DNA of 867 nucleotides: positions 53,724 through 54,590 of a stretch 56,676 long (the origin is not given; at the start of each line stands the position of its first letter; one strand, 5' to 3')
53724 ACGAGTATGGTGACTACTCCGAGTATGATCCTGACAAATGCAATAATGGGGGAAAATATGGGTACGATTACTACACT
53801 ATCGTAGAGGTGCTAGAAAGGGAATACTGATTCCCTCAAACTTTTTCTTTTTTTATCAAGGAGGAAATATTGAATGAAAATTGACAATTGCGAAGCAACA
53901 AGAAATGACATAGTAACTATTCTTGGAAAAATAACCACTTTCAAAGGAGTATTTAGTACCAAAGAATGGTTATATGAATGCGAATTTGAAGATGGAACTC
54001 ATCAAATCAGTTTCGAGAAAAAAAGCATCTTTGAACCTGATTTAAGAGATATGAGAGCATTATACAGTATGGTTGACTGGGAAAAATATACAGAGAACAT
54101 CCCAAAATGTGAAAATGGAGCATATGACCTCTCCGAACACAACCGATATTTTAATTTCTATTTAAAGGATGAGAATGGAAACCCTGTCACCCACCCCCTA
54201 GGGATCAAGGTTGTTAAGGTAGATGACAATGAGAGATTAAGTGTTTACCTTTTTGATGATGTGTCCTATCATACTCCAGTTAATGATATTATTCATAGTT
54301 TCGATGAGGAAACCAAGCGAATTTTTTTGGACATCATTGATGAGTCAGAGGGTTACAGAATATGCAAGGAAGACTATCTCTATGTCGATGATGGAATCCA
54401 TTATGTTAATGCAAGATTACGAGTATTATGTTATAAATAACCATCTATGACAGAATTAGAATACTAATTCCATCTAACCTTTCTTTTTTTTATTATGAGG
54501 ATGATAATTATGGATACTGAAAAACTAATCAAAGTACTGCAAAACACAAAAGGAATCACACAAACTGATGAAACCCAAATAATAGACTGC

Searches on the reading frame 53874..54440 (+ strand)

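Call 61: search_protein_families(library=pfam, proteins=[window:53874-54440:+], max_evalue=1)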
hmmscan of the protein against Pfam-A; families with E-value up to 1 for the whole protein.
window:53874-54440:+ (188 aa): 1 family
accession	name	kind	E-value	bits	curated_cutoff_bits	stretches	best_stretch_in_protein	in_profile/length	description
PF21748.3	UPF0150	-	0.035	14.5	27.3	1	15-37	20-42/64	UPF0150-like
